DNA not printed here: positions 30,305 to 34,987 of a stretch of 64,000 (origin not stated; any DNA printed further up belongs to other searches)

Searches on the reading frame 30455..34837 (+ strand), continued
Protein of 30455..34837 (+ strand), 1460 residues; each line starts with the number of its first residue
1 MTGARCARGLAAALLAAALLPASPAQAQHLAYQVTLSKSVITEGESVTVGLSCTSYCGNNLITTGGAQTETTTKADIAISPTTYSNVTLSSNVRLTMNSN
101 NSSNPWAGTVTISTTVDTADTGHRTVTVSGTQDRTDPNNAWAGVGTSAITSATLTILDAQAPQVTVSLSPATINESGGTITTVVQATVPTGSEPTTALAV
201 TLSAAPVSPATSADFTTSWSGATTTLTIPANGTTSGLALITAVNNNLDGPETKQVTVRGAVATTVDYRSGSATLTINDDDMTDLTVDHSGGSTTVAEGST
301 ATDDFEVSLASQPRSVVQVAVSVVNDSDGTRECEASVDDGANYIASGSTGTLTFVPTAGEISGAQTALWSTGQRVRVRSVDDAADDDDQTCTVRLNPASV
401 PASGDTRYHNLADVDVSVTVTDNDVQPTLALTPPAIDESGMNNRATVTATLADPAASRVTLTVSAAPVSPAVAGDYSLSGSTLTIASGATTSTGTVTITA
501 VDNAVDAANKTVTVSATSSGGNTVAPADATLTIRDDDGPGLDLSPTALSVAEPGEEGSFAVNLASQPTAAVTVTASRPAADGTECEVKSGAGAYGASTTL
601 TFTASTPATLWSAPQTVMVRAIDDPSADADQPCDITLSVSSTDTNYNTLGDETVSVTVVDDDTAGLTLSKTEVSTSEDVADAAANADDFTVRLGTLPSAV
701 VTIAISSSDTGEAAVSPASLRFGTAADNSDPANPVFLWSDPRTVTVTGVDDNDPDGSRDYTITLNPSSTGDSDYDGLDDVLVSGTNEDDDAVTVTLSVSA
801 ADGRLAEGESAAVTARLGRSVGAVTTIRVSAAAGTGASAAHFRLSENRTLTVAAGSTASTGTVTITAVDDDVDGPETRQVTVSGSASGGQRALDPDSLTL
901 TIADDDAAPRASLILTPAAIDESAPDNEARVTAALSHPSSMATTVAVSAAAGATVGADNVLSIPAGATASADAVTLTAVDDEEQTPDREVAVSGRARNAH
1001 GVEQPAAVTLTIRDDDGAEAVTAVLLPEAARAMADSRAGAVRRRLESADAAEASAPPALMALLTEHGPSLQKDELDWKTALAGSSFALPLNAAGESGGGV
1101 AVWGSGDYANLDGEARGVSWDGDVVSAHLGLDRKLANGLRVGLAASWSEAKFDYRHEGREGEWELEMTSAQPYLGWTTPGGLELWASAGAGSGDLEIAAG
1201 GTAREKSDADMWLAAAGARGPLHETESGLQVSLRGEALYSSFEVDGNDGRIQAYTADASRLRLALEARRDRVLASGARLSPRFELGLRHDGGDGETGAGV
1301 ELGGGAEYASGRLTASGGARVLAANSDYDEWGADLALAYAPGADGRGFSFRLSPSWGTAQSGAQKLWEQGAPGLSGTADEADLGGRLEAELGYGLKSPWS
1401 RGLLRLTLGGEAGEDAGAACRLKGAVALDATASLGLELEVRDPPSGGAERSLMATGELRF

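Call 68: search_protein_families(library=pfam, proteins=[P0009, P0011, P0122], max_evalue=0.001)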
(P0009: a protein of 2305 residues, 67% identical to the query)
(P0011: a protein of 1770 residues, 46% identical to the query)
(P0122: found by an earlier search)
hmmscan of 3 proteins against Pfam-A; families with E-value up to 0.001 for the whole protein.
P0009 (2305 aa): 2 families
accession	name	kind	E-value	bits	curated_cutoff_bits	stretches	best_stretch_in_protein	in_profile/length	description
PF20579.4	LapA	-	2.1e-05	25.2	27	1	187-268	8-81/99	LapA domain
PF20736.2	Glyco_hydro127M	-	0.00027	21.4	24.2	0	687-752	25-89/95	Beta-L-arabinofuranosidase, GH127 middle domain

P0011 (1770 aa): 1 family
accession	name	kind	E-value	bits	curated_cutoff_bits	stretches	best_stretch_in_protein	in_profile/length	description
PF03797.25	Autotransporter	-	3.3e-10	40.6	26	1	1413-1633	2-244/255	Autotransporter beta-domain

P0122 (1994 aa): 1 family
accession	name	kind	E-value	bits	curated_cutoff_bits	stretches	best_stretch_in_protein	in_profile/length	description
PF03160.20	Calx-beta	-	1.1e-05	25.8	27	1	1096-1211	3-118/119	Calx-beta domain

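Call 77: list_cluster_members(proteins=[P0021, P0023, P0018, P0019, P0011, P0012, P0006, P0009, P0013, P0015])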
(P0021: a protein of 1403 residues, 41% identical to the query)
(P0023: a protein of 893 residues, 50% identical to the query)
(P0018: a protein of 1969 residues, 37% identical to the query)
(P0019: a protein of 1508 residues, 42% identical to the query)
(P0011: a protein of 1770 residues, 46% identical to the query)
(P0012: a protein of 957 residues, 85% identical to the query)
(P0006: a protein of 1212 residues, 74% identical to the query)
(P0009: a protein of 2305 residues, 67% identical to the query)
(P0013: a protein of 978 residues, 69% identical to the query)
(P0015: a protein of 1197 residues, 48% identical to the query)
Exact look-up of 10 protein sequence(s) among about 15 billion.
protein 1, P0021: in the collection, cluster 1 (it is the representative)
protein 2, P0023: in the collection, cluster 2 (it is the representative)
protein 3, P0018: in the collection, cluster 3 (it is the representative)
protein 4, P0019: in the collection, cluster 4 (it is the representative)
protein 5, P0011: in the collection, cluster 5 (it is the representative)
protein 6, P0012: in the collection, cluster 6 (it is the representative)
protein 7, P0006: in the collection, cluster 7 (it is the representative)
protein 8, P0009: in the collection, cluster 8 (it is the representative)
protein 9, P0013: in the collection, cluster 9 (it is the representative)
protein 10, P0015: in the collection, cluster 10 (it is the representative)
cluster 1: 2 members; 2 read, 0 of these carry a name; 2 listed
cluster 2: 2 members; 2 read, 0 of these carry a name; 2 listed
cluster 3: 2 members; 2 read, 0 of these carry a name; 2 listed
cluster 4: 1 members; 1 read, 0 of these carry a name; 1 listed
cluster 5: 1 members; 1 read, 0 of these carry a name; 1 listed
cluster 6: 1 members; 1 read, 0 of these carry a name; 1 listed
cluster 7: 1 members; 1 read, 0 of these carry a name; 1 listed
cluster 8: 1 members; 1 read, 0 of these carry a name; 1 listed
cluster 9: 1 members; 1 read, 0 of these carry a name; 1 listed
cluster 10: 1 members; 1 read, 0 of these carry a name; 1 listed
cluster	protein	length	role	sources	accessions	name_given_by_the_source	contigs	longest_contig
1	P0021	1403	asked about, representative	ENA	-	-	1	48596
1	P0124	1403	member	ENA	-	-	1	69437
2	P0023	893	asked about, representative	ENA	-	-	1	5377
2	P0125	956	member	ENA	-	-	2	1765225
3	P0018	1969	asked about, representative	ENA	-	-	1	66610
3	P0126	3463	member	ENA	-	-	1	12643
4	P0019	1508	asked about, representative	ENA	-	-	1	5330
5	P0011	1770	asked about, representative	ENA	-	-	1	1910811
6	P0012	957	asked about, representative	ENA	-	-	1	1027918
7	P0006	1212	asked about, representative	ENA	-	-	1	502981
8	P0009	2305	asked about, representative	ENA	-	-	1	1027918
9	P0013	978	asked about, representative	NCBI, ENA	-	-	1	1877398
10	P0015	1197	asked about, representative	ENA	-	-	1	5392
